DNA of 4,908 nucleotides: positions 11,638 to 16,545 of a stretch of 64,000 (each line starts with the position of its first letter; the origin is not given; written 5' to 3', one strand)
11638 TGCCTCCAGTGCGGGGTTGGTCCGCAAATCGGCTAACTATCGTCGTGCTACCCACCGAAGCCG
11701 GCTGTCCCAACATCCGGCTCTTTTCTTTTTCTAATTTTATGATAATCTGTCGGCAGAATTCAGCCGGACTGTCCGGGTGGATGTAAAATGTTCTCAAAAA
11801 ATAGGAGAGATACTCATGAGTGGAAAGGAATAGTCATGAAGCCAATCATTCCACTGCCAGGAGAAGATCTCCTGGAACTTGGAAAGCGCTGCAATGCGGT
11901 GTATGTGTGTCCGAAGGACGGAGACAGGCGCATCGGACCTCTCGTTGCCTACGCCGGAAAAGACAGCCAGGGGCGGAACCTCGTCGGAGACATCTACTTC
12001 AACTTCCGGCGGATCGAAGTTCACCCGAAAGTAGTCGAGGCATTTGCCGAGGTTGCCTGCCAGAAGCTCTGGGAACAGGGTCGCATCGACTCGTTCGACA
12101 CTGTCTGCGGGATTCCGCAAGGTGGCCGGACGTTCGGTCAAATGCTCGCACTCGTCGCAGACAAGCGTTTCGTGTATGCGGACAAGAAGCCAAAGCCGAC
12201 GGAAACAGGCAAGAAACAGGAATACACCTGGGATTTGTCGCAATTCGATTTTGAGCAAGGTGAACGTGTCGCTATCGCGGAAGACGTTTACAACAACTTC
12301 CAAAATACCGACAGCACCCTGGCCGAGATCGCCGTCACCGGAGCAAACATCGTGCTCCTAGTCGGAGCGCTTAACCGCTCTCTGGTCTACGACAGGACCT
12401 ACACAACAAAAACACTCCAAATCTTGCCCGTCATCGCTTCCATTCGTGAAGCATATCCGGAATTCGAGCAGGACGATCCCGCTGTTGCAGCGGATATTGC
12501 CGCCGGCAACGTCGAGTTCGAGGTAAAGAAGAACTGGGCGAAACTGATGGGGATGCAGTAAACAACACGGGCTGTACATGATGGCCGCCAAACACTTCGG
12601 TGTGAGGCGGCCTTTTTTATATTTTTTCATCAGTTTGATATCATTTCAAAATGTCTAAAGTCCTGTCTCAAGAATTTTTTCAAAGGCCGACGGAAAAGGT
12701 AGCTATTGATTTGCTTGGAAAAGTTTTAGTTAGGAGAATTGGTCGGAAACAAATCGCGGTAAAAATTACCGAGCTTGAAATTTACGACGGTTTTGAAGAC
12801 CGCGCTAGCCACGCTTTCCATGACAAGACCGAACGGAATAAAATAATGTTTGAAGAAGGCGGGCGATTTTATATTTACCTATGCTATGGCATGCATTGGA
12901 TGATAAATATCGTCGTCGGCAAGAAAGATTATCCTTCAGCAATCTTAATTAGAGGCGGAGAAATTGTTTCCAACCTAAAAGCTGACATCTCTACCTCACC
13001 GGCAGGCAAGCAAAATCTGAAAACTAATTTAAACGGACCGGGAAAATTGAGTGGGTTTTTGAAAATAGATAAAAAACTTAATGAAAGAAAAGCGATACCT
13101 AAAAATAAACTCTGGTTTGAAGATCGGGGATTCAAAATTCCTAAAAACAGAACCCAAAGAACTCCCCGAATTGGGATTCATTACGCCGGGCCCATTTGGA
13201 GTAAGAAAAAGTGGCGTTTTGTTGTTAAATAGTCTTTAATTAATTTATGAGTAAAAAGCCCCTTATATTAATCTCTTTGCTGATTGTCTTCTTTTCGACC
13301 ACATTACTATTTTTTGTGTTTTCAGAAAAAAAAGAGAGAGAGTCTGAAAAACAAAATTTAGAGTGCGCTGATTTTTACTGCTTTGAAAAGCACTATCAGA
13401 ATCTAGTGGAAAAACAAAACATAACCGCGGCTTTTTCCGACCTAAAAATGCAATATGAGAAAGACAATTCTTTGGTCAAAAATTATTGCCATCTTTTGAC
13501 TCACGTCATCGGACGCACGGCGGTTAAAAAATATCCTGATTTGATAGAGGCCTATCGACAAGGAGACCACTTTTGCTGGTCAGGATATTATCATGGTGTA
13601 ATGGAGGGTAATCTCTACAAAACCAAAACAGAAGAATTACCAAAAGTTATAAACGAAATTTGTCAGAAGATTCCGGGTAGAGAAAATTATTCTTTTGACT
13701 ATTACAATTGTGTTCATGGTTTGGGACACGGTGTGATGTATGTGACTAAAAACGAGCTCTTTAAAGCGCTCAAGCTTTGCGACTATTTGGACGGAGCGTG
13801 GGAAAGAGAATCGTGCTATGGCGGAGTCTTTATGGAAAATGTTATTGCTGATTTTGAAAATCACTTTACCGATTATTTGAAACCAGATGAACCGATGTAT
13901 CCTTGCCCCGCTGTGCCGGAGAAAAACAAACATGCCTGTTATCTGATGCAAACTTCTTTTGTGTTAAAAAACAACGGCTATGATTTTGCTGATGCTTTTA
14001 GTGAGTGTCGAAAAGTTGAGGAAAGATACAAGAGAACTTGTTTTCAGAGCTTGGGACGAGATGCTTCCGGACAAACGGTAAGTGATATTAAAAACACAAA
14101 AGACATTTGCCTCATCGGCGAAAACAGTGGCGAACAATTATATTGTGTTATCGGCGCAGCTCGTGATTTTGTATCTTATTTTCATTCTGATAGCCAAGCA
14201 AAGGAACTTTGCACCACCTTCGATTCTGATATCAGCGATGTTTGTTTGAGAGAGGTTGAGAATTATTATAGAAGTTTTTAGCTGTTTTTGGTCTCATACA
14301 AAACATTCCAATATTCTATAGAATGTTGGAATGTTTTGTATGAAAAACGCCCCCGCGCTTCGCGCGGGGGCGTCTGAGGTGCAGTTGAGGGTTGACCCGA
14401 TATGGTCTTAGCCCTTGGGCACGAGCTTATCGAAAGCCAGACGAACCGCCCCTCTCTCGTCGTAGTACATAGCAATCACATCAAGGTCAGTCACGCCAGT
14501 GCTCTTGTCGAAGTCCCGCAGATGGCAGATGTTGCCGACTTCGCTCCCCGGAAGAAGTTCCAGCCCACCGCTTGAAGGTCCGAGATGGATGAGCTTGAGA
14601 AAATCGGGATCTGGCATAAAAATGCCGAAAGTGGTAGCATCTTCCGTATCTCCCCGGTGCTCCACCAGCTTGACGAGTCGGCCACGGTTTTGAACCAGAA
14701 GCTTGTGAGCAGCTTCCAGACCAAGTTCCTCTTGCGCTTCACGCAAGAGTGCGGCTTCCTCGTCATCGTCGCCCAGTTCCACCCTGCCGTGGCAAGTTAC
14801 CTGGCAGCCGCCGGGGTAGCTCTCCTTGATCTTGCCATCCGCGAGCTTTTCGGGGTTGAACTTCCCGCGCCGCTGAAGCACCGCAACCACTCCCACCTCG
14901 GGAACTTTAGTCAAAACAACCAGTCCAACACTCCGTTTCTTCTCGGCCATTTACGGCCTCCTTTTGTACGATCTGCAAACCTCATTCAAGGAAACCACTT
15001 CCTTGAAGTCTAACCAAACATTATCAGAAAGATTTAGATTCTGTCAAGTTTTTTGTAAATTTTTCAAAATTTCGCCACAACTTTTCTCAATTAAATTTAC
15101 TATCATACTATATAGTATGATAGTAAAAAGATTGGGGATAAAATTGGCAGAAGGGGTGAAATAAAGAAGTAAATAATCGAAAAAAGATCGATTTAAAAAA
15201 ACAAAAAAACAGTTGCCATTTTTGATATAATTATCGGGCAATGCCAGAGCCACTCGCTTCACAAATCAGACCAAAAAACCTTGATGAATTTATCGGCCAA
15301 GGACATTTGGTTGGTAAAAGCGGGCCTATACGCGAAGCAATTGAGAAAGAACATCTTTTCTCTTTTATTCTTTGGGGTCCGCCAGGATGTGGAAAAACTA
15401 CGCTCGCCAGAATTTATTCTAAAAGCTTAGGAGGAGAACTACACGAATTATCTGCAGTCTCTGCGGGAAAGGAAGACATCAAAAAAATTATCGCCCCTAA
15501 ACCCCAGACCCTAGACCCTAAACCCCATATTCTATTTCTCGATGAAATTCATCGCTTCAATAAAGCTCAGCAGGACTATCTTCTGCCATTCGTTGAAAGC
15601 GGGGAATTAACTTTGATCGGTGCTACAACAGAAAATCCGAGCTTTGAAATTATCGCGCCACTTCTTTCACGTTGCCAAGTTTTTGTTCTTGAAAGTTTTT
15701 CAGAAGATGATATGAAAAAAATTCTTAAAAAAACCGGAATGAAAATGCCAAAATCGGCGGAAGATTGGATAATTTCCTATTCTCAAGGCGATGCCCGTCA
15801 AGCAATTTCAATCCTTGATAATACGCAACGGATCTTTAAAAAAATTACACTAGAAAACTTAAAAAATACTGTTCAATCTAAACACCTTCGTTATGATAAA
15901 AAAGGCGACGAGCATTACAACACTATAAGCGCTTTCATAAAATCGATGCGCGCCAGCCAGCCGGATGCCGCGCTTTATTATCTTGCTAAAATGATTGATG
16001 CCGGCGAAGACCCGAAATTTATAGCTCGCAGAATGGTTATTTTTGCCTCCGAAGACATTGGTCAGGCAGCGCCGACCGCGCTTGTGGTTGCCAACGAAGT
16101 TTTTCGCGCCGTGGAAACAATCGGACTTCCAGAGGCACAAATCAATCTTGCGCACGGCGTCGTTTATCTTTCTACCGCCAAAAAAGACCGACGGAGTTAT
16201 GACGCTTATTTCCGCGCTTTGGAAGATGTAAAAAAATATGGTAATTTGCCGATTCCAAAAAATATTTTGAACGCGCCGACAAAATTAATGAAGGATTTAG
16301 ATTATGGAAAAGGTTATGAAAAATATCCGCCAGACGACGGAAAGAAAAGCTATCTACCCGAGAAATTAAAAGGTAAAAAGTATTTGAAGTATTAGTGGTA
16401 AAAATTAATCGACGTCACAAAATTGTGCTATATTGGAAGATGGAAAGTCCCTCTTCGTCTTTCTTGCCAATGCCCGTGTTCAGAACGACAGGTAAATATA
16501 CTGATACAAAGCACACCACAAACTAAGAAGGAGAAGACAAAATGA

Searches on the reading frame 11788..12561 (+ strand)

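Call 11: search_protein_families(library=pfam, proteins=[window:11788-12561:+])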
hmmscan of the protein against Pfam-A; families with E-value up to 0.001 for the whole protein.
window:11788-12561:+ (257 aa): 0 families

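Call 49: search_protein_families(library=ncbifam, proteins=[window:11788-12561:+], max_evalue=0.001)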
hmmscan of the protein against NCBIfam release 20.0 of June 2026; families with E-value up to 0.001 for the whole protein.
window:11788-12561:+ (257 aa): 3 families
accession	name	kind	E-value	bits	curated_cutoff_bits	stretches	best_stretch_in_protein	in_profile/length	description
TIGR01367.1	pyrE_Therm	equivalog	1.5e-06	28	150.25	1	68-226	26-167/187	orotate phosphoribosyltransferase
NF002620.0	PRK02277.1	subfamily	5.3e-06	26.2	115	1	58-192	44-175/201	orotate phosphoribosyltransferase-like protein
TIGR00336.1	pyrE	equivalog_domain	8.7e-05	22.4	106.8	1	68-201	23-151/173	orotate phosphoribosyltransferase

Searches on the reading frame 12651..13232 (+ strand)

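Call 11: search_protein_families(library=pfam, proteins=[window:12651-13232:+])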
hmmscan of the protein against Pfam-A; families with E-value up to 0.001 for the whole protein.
window:12651-13232:+ (193 aa): 1 family
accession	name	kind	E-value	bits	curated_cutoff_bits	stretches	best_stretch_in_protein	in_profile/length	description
PF02245.21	Pur_DNA_glyco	-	5.2e-53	179.5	27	1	8-193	1-178/181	Methylpurine-DNA glycosylase (MPG)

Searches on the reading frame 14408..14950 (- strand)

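Call 4: search_protein_families(library=pfam, proteins=[window:14408-14950:-])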
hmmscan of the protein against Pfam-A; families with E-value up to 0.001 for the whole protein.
window:14408-14950:- (180 aa): 1 family
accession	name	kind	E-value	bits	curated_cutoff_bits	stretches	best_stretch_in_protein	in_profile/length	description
PF00293.34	NUDIX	-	4.6e-07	30.3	21.1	1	21-141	8-110/134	NUDIX domain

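Call 5: search_protein_families(library=ncbifam, proteins=[window:14408-14950:-])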
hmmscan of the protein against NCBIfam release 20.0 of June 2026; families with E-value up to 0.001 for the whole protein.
window:14408-14950:- (180 aa): 0 families

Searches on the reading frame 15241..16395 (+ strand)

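Call 4: search_protein_families(library=pfam, proteins=[window:15241-16395:+])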
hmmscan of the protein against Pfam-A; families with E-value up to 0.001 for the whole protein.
window:15241-16395:+ (384 aa): 12 families
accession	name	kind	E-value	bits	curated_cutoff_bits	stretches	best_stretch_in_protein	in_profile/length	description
PF12002.13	MgsA_C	-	1.8e-51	174.8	27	1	239-382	2-148/167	MgsA AAA+ ATPase C terminal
PF16193.11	AAA_assoc_2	-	1.6e-21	76.7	34.3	1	166-237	4-81/81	AAA C-terminal domain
PF00004.35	AAA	-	5.7e-16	59.6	21.2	1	43-149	2-127/131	ATPase family associated with various cellular activities (AAA)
PF05496.18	RuvB_N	-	4.3e-15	56.3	27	1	9-126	1-116/159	Holliday junction DNA helicase RuvB P-loop domain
PF07728.20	AAA_5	-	1.8e-08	34.9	22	1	42-130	2-102/139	AAA domain (dynein-related subfamily)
PF00158.32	Sigma54_activat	-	3.3e-05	24.1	20.2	0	97-138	96-138/168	Sigma-54 interaction domain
PF13401.12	AAA_22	-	7.4e-05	23.5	27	0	43-66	9-32/130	AAA domain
PF01078.27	Mg_chelatase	-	8.2e-05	22.5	20.3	0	41-60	24-43/207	Magnesium chelatase, subunit ChlI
PF25361.1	AAA_lid_RFC1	-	8.8e-05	22.3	34.9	1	158-205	8-55/59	RFC1-like, AAA+ ATPase lid domain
PF13173.12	AAA_14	-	9.5e-05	22.9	27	1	43-131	6-101/129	AAA domain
PF07724.20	AAA_2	-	0.00048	20.6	27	0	39-124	3-105/166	AAA domain (Cdc48 subfamily)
PF13191.12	AAA_16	-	0.00099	20.1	32.6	0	41-66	26-51/167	AAA ATPase domain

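Call 5: search_protein_families(library=ncbifam, proteins=[window:15241-16395:+])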
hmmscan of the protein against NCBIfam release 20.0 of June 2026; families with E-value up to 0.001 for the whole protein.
window:15241-16395:+ (384 aa): 64 families (the best 25 are shown)
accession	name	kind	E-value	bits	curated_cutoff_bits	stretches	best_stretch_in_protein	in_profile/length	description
NF009881.0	PRK13341.1-2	equivalog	3.1e-103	346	651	1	3-380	16-414/736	AAA family ATPase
NF009880.0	PRK13341.1-1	equivalog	6.6e-94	315.4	891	1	3-379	6-384/599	AAA family ATPase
NF009883.0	PRK13341.1-4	equivalog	7e-91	305.2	668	1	4-381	20-418/729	AAA family ATPase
NF009882.0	PRK13341.1-3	equivalog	1.2e-80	271.6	1197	1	4-374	19-405/734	AAA family ATPase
NF011289.0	PRK14700.1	equivalog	2.1e-42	145.3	570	1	115-379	1-274/300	recombination factor protein RarA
TIGR02397.1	dnaX_nterm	equivalog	4.2e-22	78.9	250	2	69-271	90-289/355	DNA polymerase III subunit gamma/tau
NF000868.0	PRK00080.1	equivalog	8.8e-20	70.8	282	1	7-120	17-128/330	Holliday junction branch migration DNA helicase RuvB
TIGR00635.1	ruvB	equivalog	2.3e-18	66.3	299.05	1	12-119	1-106/305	Holliday junction branch migration DNA helicase RuvB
NF004549.0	PRK05896.1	equivalog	2.5e-18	66.1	578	2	69-210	92-240/642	DNA polymerase III subunits gamma and tau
NF001679.0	PRK00440.1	equivalog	1.4e-17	63.8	303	1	8-211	11-224/322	replication factor C small subunit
NF004046.1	PRK05563.1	equivalog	1e-15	57.7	400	2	101-270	125-289/567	DNA polymerase III subunit gamma/tau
NF011523.0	PRK14962.1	equivalog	4e-15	55.5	576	2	7-66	6-63/474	DNA polymerase III subunits gamma and tau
NF011514.0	PRK14953.1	equivalog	5.5e-15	55.3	536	2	3-63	4-62/488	DNA polymerase III subunits gamma and tau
NF011512.0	PRK14950.1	equivalog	1.2e-14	54.4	593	2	78-266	103-287/585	DNA polymerase III subunits gamma and tau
NF009067.0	PRK12402.1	equivalog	5.4e-14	51.9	317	1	98-213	129-248/340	replication factor C small subunit 2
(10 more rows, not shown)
